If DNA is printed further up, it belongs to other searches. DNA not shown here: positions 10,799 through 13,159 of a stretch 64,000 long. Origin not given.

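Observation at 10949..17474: GC-rich accessory island between rnhA and recJ: a J-domain protein heads a block of unassignable proteins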

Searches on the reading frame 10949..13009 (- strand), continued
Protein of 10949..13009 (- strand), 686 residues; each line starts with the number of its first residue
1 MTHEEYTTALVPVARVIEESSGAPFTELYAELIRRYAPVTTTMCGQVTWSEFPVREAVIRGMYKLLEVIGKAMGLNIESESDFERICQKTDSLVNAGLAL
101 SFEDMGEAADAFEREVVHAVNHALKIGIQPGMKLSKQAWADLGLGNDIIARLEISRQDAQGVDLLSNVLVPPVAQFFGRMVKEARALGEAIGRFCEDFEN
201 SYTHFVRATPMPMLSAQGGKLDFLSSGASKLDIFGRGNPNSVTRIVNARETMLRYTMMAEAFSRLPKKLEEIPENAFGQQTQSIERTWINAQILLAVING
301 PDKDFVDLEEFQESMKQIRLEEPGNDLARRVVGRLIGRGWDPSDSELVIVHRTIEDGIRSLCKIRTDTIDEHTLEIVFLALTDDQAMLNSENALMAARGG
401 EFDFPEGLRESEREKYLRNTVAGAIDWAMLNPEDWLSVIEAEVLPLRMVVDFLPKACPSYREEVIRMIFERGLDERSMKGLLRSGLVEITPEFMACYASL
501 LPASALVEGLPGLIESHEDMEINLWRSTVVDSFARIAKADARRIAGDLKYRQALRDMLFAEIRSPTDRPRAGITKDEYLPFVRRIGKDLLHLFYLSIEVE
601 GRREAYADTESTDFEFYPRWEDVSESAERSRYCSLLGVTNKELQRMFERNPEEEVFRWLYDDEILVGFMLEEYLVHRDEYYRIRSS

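Call 47: list_cluster_members(proteins=[P0121, P0122, P0123, P0124, P0125, P0126, P0127, P0128, P0132, P0138])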
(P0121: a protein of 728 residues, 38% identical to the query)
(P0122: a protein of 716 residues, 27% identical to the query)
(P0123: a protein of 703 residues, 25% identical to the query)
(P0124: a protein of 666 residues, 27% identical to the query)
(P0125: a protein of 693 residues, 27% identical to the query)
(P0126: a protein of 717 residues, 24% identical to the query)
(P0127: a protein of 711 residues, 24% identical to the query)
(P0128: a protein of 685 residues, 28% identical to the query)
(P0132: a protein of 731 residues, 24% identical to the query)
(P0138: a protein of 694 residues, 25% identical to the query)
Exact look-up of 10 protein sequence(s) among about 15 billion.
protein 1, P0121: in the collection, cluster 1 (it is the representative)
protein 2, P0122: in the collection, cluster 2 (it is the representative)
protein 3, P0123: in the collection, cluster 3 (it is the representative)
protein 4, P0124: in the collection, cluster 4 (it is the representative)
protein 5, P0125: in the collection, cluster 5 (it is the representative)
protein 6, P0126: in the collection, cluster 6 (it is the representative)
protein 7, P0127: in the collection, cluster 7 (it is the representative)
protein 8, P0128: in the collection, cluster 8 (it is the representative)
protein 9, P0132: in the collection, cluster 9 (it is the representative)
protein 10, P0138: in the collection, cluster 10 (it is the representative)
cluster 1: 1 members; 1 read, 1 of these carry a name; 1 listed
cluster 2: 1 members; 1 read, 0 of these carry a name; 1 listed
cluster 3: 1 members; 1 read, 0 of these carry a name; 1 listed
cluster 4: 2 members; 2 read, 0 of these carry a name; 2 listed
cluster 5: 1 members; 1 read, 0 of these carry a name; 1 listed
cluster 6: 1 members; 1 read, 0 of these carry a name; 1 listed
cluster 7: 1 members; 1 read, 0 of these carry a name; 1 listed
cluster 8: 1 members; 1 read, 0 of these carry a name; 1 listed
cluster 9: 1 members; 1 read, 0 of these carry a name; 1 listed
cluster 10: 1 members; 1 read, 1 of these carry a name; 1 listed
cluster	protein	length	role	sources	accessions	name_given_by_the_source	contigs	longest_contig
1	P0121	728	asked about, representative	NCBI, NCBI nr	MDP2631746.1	MAG: hypothetical protein Q8P30_03205 [Candidatus Uhrbacteria bacterium] | hypothetical protein [Candidatus Uhrbacteria bacterium]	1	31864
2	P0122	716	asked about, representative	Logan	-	-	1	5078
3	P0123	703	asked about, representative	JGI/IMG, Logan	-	-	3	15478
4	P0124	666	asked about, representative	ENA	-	-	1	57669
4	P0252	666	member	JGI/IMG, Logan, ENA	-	-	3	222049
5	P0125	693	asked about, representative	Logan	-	-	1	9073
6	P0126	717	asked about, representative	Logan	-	-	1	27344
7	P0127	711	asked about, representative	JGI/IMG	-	-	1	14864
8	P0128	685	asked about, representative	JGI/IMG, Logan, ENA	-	-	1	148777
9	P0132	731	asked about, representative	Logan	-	-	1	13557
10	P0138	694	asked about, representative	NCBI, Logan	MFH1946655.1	MAG: hypothetical protein ABIJ23_00645 [Candidatus Magasanikbacteria bacterium]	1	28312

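Call 49: find_encoding_contigs(protein=P0128, flank=8000, max_places=2)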
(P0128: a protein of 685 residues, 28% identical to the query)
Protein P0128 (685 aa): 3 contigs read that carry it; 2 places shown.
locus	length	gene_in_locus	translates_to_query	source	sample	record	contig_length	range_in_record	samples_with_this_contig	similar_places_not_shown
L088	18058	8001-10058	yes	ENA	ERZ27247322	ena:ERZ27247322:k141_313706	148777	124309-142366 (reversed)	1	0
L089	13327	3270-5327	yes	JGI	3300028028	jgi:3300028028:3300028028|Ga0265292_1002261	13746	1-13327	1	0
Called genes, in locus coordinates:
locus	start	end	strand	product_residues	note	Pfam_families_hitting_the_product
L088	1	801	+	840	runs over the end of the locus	PF00521:DNA_topoisoIV, PF03989:DNA_gyraseA_C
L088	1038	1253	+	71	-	PF01783:Ribosomal_L32p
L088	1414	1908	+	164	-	PF01029:NusB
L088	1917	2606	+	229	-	PF22935:RM44_endonuclase (faint), PF14622:Ribonucleas_3_3, PF00636:Ribonuclease_3, PF00035:dsrm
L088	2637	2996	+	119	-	PF05635:23S_rRNA_IVP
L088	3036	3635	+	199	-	PF02677:QueH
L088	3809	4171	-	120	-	-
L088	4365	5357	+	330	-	PF13936:HTH_38, PF00665:rve (weak)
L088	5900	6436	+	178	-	PF00226:DnaJ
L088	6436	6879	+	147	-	-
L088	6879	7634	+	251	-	-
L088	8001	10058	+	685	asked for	-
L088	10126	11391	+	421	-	PF00587:tRNA-synt_2b, PF03129:HGTP_anticodon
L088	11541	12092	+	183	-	-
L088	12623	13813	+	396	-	PF07690:MFS_1, PF12832:MFS_1_like (weak), PF07690:MFS_1 (weak)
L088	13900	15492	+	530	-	-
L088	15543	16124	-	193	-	-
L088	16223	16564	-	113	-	PF00216:Bac_DNA_binding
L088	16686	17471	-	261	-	PF00149:Metallophos, PF13277:YmdB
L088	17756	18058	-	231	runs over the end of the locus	-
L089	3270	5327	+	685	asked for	-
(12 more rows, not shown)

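Call 50: find_encoding_contigs(protein=P0138, flank=8000, max_places=2)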
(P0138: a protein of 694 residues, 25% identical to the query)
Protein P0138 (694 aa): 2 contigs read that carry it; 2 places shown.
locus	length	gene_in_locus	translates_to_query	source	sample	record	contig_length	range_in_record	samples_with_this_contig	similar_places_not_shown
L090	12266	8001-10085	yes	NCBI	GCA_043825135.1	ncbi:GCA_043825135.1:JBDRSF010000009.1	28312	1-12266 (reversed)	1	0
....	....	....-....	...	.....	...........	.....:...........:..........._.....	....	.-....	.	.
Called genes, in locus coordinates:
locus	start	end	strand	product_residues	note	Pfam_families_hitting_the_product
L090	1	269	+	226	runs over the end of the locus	PF12844:HTH_19 (weak), PF13413:HTH_25, PF09136:Glucodextran_B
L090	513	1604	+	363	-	PF00154:RecA_N, PF06745:ATPase (faint), PF08423:Rad51, PF27531:MT3502_N (weak), PF01637:ATPase_2 (faint), PF21096:RecA_C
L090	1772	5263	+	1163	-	PF00932:LTD, PF26342:TP_1001_2nd (faint), PF00932:LTD, PF00801:PKD (weak), PF18911:PKD_4, PF00932:LTD, PF01336:tRNA_anti-codon (faint)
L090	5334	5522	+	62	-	-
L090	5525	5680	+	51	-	-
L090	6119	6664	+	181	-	PF00226:DnaJ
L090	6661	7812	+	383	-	-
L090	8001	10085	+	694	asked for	-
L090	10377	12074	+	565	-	PF00999:Na_H_Exchanger, PF02254:TrkA_N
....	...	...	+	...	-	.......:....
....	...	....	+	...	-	-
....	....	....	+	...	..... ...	-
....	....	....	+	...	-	?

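Call 51: find_encoding_contigs(protein=P0252, flank=8000, max_places=2)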
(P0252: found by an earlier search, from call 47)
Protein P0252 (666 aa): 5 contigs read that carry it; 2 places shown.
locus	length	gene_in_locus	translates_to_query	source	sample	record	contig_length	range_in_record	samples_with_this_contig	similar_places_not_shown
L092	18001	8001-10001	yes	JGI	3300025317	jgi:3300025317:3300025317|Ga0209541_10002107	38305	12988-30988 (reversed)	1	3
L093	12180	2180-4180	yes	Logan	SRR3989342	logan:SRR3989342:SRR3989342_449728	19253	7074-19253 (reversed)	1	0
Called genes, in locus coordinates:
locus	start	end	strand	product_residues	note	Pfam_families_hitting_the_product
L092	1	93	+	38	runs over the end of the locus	-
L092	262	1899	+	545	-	PF02789:Peptidase_M17_N, PF00883:Peptidase_M17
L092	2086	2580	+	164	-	-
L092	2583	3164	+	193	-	PF01330:RuvA_N, PF00633:HHH (faint), PF14520:HHH_5, PF07499:RuvA_C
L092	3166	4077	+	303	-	PF02388:FemAB, PF13480:Acetyltransf_6, PF02388:FemAB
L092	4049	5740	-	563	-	-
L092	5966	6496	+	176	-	PF00226:DnaJ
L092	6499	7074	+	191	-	-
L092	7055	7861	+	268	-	-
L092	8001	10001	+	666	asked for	-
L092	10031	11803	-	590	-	-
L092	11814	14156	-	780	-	PF13196:DUF4012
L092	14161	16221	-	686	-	PF00535:Glycos_transf_2, PF10111:Glyco_tranf_2_2, PF13641:Glyco_tranf_2_3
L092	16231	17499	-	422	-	PF13439:Glyco_transf_4, PF13579:Glyco_trans_4_4 (weak), PF00534:Glycos_transf_1, PF20706:GT4-conflict, PF13692:Glyco_trans_1_4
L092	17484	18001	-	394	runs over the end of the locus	PF13439:Glyco_transf_4, PF13579:Glyco_trans_4_4 (weak), PF20706:GT4-conflict, PF00534:Glycos_transf_1, PF13692:Glyco_trans_1_4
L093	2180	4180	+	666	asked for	-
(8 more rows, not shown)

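Call 58: predict_structure(alignment_id=A2)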
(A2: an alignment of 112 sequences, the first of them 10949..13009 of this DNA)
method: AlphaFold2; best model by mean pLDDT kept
length: 686 residues; sequences in the alignment: 112
mean_pLDDT: 92.5   pTM: 0.74
mean pLDDT of the five models: 92.5, 91.7, 91.6, 91.5, 91.1
residues with pLDDT >= 90: 570; 70-90: 89; 50-70: 11; < 50: 16
segments of 3 or more residues with pLDDT < 50: 1-4, 10-20
pLDDT, mean of each block of 10 residues (from residue 1): 47 45 88 89 88 96 98 97 96 96 97 98 97 97 97 93 91 98 97 95 92 80 91 85 87 96 97 88 95 98 97 95 87 98 98 96 90 93 80 94 85 93 96 98 97 98 97 97 97 96 98 95 95 98 97 92 91 94 97 96 95 91 94 94 96 97 89 97 88
secondary structure, 60 per line:
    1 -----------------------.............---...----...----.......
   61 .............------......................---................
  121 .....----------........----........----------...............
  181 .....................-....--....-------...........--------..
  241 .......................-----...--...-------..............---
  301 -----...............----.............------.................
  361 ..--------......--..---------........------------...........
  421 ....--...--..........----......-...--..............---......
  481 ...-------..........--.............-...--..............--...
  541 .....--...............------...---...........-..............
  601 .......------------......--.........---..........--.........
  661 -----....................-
elements in order: H24-36 E40-42 E47-49 H54-73 H80-101 H105-125 H136-143 H148-155 H166-201 E203-206 E209-212 H220-230 H239-263 H284-297 H308-320 H325-337 H344-362 H371-376 H390-397 H410-424 H432-441 H446-451 H458-471 H475-483 H491-500 H503-515 H522-535 H538-545 H548-562 H575-585 H587-607 H620-625 H628-636 H640-649 H652-660 H666-685

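Call 64: find_related_loci(query=A4, collection=metagenome_contigs, flank=6000)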
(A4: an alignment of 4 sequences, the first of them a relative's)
Query A4 (360 aa) in metagenome_contigs; peptide patterns used: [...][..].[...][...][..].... (x = any residue, [..] = any of these).
600 stretches matched a pattern (row limit reached: there are more); 6 encode a relative of the query (tblastn E <= 1e-3); 6 distinct loci.
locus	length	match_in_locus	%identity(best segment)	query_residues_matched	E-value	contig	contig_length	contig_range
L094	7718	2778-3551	31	119-339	2e-25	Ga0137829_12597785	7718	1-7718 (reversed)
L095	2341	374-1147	31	119-339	2e-24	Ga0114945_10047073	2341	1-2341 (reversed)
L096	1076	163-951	27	127-352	2e-24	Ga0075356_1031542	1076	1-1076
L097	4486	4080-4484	39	130-249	4e-20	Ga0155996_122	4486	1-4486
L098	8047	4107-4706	30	102-309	2e-13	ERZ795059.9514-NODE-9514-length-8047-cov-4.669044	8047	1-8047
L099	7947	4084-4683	30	102-309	2e-13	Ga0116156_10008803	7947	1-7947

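Call 78: find_related_loci(query=A4, collection=viral_contigs, flank=8000)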
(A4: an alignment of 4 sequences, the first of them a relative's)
Query A4 (360 aa) in viral_contigs; peptide patterns used: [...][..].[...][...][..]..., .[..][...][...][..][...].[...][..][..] (x = any residue, [..] = any of these).
122 stretches matched a pattern, but none encodes a relative of the query by tblastn (E <= 1e-3).

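Call 79: search_dna_similar(query=window:10949-13009:-, collection=phages, mode=protein, max_evalue=0.001)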
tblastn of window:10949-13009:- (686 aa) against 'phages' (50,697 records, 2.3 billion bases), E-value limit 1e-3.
No match.

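Call 84: search_solved_structures(query=A3, max_evalue=5)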
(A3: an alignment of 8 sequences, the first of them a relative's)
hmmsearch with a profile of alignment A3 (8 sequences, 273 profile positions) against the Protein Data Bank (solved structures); distinct sequences matched with E-value up to 5: 1.
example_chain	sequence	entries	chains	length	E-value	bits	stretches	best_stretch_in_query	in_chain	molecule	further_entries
3jvu_A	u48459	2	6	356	1.5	11.6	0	43-108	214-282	Twitching mobility protein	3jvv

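Call 93: list_cluster_members(proteins=[P0130, P0134, P0141, P0148, P0160, P0164, P0172, P0181, P0205, P0225])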
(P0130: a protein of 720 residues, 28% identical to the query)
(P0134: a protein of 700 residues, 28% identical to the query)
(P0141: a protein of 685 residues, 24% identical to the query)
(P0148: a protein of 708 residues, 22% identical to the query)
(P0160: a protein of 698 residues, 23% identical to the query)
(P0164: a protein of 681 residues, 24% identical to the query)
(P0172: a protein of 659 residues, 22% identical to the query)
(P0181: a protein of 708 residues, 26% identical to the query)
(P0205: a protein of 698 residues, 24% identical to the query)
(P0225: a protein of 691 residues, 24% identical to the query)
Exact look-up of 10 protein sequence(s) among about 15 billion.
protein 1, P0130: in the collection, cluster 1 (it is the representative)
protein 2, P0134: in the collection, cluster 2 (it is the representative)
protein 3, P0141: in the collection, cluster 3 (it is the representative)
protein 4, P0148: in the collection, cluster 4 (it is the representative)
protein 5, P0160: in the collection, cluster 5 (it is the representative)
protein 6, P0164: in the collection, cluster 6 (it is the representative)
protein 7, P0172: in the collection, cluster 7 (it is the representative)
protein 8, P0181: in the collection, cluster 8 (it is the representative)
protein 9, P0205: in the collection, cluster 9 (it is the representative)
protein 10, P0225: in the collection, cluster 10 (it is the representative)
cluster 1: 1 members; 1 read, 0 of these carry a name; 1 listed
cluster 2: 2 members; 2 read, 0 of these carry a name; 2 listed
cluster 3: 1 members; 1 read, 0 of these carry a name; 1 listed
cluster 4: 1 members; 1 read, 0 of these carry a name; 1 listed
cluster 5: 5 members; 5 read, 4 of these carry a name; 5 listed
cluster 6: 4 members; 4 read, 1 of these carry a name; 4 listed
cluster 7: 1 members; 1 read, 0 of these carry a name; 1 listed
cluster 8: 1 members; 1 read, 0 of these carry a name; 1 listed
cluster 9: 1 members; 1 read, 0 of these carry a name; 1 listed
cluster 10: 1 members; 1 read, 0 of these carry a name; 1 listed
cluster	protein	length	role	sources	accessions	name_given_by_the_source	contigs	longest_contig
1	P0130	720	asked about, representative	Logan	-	-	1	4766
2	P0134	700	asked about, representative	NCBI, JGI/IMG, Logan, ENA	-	-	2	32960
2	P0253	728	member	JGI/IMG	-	-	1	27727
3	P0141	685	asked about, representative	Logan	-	-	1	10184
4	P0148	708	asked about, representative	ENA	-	-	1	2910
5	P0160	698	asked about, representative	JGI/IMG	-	hypothetical protein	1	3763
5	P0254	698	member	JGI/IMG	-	hypothetical protein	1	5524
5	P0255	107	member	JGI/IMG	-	hypothetical protein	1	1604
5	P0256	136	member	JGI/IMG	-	hypothetical protein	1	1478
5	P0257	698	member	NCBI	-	-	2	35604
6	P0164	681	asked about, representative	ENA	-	-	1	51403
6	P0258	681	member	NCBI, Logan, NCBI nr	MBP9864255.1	hypothetical protein KBC54_02280 [Patescibacteria group bacterium] | hypothetical protein [Patescibacteria group bacterium]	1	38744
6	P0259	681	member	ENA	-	-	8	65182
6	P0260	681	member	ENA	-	-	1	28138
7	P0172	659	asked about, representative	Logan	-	-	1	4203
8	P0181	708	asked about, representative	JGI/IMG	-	-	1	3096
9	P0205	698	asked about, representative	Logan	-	-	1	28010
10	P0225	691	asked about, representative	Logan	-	-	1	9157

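Call 100: search_protein_families(library=pfam, alignment_id=A3, max_evalue=0.1)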
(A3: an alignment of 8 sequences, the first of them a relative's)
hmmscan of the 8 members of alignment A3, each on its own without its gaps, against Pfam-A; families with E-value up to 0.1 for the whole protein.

A. member 1, L084:1630-2709:+ (360 aa): 1 family
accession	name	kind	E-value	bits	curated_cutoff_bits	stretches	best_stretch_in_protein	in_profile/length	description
PF17095.10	CAMSAP_CC1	-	0.002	18.4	27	1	317-340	12-35/59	Spectrin-binding region of Ca2+-Calmodulin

B. families by the number of members that match (of 8 scanned): 2 families
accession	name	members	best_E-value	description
PF17095.10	CAMSAP_CC1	1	0.002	Spectrin-binding region of Ca2+-Calmodulin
PF20182.3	DUF6545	1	0.099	Family of unknown function (DUF6545)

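Call 102: search_protein_families(library=padloc, alignment_id=A1, max_evalue=0.01)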
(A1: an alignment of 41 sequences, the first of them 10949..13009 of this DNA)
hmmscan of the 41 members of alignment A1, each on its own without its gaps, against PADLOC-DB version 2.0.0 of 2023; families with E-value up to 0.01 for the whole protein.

A. member 1, window:10949-13009:- (686 aa): 0 families

B. families by the number of members that match (of 41 scanned): 2 families
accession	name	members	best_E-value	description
PDLC04402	PDC-M08B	1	0.003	-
PDLC00458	JetA1|JetA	1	0.0082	DUF5716 domain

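Call 109: fold_search(model_id=the predicted structure, library=viral)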
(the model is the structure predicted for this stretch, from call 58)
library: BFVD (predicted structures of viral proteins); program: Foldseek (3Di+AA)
matches with E <= 10: 236; with E <= 0.001: 0
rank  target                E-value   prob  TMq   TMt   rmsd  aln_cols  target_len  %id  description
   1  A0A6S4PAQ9            4.7e-02  0.15  0.09  0.08  41.1       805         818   11  Uncharacterized protein [uncultured phage_MedDCM-OCT-S37-C6]
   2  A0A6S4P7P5            1.7e-01  0.12  0.09  0.08  30.8       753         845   11  Uncharacterized protein [uncultured phage_MedDCM-OCT-S28-C3]
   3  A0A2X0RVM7            1.7e-01  0.38  0.15  0.18  19.0       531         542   10  MGF 505-11L CDS protein [African swine fever virus]
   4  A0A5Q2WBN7            1.8e-01  0.11  0.11  0.09  34.2       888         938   11  (no name in the UniProt tables at hand)
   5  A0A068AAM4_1          1.9e-01  0.14  0.10  0.07  37.1       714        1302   10  Orf64 [Alcelaphine gammaherpesvirus 2]
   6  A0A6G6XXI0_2          2.3e-01  0.16  0.12  0.11  23.3       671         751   12  (no name in the UniProt tables at hand)
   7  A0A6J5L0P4            2.3e-01  0.08  0.08  0.08  48.4       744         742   12  Bacteriophage lambda, GpH, tail tape measure, C-terminal [uncultured Caudovirales phage]
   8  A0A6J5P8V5            2.4e-01  0.08  0.09  0.08  34.0       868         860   12  Uncharacterized protein [uncultured Caudovirales phage]
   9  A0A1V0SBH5            4.1e-01  0.08  0.10  0.09  31.6       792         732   10  U-box domain protein [Catovirus CTV1]
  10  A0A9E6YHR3            4.4e-01  0.11  0.12  0.10  26.3       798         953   10  (no name in the UniProt tables at hand)
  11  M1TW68                4.9e-01  0.09  0.12  0.10  24.5       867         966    9  Uncharacterized protein [Prochlorococcus phage P-SSP10]
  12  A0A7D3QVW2            5.5e-01  0.06  0.08  0.07  31.9       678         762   10  Ubiquitin conjugation factor E4 with U-box domain [Fadolivirus FV1/VV64]
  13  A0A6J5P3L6            5.8e-01  0.07  0.08  0.06  47.0       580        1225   10  Uncharacterized protein [uncultured Caudovirales phage]
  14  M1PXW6                6.2e-01  0.08  0.10  0.08  26.6       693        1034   12  Transglycosylase SLT domain-containing protein [Synechococcus phage S-CBP4]
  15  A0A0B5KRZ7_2          6.2e-01  0.06  0.10  0.07  37.2       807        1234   12  RNA-directed RNA polymerase L [Wuhan Millipede Virus 2]
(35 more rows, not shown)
